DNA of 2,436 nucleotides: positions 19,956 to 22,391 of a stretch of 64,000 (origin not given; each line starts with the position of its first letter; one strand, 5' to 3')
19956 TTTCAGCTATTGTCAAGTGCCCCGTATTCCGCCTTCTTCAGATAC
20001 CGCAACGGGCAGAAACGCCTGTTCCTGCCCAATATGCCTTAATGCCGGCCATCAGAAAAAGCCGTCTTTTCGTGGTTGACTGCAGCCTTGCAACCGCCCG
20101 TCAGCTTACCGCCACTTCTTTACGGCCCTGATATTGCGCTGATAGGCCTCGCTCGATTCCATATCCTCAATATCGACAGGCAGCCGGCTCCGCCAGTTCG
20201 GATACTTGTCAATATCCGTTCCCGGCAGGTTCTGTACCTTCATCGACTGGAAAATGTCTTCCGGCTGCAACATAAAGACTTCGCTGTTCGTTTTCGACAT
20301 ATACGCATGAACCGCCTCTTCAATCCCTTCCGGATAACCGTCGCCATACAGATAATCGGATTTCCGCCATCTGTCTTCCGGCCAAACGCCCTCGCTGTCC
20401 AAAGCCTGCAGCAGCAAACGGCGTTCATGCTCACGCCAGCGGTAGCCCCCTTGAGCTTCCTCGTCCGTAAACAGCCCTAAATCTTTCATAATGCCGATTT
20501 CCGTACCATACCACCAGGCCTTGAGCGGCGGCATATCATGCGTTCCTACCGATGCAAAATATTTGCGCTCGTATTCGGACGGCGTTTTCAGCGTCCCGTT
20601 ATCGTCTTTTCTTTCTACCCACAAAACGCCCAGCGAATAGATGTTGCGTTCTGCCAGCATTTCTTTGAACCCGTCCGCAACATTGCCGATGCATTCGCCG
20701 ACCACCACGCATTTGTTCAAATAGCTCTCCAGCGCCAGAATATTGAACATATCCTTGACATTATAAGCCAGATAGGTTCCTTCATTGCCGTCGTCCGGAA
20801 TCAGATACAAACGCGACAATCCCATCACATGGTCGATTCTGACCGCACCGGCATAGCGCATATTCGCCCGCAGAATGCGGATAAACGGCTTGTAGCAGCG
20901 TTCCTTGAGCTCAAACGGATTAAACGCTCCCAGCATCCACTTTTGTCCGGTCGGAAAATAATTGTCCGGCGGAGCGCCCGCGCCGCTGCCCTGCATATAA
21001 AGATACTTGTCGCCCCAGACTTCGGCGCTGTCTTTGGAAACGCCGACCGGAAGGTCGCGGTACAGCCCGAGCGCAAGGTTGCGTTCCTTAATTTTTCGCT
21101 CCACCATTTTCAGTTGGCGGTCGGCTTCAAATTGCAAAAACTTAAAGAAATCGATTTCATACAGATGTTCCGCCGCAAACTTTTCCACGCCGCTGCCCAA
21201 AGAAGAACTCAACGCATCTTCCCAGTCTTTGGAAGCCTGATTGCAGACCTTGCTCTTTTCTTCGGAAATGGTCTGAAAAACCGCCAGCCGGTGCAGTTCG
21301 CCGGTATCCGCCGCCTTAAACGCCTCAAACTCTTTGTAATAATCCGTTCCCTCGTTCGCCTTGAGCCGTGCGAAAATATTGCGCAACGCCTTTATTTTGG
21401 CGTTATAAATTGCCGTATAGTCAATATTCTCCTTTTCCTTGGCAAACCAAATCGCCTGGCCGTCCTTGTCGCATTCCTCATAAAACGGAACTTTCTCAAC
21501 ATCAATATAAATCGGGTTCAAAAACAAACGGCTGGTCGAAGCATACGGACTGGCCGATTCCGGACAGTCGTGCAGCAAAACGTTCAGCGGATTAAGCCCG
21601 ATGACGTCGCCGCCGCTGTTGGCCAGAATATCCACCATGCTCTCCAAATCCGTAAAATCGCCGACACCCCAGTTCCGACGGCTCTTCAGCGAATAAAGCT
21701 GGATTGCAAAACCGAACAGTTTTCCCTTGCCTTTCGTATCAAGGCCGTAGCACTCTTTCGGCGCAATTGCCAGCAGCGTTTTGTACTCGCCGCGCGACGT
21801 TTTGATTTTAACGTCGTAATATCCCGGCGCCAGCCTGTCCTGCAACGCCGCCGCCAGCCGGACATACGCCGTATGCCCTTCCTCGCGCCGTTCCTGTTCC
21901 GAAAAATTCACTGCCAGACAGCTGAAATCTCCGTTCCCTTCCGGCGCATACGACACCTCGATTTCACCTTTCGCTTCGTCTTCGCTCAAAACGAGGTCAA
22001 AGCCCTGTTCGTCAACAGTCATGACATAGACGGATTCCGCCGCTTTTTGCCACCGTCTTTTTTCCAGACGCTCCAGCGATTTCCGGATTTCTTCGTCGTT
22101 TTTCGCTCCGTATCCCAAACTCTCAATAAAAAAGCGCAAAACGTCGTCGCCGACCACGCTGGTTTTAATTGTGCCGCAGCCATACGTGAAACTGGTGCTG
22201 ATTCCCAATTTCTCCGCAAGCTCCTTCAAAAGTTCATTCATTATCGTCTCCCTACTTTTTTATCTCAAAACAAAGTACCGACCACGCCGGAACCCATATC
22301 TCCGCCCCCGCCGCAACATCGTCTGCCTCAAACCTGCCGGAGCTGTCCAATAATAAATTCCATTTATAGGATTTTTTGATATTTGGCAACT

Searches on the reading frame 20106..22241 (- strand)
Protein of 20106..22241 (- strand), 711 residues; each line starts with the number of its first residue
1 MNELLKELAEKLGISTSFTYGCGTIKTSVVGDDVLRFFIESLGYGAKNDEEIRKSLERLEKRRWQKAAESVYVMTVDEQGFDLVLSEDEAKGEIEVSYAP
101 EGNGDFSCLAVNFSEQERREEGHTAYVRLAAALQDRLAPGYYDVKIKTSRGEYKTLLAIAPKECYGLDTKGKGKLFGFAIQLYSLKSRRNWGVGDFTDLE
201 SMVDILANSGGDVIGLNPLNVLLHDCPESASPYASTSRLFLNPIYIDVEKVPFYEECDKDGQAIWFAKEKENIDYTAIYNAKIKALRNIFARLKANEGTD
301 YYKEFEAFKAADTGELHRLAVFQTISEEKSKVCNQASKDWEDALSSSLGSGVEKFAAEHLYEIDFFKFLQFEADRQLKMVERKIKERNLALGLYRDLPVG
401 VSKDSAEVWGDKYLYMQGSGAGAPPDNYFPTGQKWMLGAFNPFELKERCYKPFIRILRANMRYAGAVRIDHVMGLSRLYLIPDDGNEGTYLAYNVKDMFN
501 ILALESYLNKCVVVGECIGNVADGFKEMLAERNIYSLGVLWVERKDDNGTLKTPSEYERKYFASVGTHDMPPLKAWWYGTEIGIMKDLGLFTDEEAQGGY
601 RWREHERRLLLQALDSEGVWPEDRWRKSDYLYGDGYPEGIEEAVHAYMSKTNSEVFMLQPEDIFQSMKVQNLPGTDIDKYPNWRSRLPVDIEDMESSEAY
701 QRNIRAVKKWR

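Call 7: search_protein_families(library=ncbifam, proteins=[window:20106-22241:-])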
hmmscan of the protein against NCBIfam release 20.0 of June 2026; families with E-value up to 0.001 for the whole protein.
window:20106-22241:- (711 aa): 9 families
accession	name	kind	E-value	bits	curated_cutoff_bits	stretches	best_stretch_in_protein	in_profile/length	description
NF011077.0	PRK14507.1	equivalog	3.9e-163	544.9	2148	1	2-709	5-719/1693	malto-oligosyltrehalose synthase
NF008274.0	PRK11052.1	equivalog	1.7e-150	502.8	806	1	46-710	27-688/695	4-alpha-glucanotransferase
NF011082.0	PRK14510.1-1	equivalog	5.2e-122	408.5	2511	1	5-711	702-1408/1410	bifunctional glycogen debranching protein GlgX/4-alpha-glucanotransferase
TIGR00217.1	malQ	equivalog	1.7e-114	383.8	205.65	1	136-701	3-579/587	4-alpha-glucanotransferase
NF011081.0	PRK14508.1-4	equivalog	9.1e-74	248.7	556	1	171-581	20-427/529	4-alpha-glucanotransferase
NF011080.0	PRK14508.1-3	subfamily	4e-44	151.1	477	1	181-579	12-407/496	4-alpha-glucanotransferase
NF011079.0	PRK14508.1-2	subfamily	5.6e-33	114.2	555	1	192-581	26-416/506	4-alpha-glucanotransferase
NF011078.0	PRK14508.1-1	subfamily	1e-27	97.1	776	1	191-578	19-406/503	4-alpha-glucanotransferase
NF011083.0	PRK14510.1-2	equivalog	1.9e-23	81.9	1322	1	298-577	832-1103/1186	bifunctional glycogen debranching protein GlgX/4-alpha-glucanotransferase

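Call 10: find_encoding_contigs(protein=window:20106-22241:-, flank=8000, max_places=6)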
Protein window:20106-22241:- (711 aa): 24 contigs read that carry it; 6 places shown.
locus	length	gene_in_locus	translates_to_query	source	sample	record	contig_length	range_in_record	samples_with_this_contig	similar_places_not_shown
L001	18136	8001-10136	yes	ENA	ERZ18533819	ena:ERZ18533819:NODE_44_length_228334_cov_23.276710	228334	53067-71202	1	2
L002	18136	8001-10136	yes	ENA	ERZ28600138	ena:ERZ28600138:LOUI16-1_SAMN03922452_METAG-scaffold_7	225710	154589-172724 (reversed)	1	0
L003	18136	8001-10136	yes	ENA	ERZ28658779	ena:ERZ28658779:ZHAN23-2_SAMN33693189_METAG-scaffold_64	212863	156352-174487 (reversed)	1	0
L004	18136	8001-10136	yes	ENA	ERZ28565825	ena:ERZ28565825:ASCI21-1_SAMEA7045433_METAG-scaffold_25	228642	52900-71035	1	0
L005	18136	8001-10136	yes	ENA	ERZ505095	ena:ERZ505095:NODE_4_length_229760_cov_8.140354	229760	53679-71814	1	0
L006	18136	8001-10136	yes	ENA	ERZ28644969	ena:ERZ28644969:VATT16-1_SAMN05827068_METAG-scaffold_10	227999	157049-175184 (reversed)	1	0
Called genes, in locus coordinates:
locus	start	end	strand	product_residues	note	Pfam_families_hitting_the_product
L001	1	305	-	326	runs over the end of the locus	PF01145:Band_7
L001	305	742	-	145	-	PF01957:NfeD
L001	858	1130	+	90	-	-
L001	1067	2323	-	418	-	PF07690:MFS_1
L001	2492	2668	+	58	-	-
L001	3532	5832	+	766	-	PF22019:GlgB_N, PF02922:CBM_48, PF00128:Alpha-amylase (weak), PF02806:Alpha-amylase_C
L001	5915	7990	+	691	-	PF02922:CBM_48, PF00128:Alpha-amylase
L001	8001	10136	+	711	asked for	PF02446:Glyco_hydro_77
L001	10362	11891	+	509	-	-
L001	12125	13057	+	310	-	-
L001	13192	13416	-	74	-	PF13467:RHH_4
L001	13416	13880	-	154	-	PF04386:SspB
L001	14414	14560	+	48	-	-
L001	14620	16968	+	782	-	-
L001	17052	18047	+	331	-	PF00528:BPD_transp_1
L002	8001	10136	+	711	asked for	PF02446:Glyco_hydro_77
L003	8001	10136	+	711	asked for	PF02446:Glyco_hydro_77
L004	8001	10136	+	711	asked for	PF02446:Glyco_hydro_77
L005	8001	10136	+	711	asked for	PF02446:Glyco_hydro_77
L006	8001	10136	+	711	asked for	PF02446:Glyco_hydro_77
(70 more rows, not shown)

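Call 36: list_cluster_members(proteins=[window:20106-22241:-, window:16272-16736:+])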
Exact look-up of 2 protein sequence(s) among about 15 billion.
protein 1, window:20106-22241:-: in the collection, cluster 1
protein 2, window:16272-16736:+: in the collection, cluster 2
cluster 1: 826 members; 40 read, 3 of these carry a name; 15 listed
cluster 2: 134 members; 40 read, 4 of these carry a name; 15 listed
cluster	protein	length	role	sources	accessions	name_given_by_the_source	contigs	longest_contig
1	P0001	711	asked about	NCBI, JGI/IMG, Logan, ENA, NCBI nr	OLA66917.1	MAG: 4-alpha-glucanotransferase [Acetobacter sp. 46_36]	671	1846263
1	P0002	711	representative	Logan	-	-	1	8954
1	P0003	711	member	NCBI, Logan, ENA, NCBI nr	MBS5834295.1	MAG: 4-alpha-glucanotransferase [Acetobacter sp.] | 4-alpha-glucanotransferase [Acetobacter sp.]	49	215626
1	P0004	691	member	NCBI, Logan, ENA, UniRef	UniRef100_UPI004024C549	glycogen debranching protein GlgX n=1 Tax=Candidatus Scatocola faecigallinarum ...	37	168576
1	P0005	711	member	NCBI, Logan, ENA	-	-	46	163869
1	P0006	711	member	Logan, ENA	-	-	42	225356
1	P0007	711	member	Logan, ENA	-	-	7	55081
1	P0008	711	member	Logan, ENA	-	-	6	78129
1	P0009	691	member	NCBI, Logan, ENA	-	-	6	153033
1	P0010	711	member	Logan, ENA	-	-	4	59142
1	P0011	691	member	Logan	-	-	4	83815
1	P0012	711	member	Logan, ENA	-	-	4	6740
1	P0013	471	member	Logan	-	-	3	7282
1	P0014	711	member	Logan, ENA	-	-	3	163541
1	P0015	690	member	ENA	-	-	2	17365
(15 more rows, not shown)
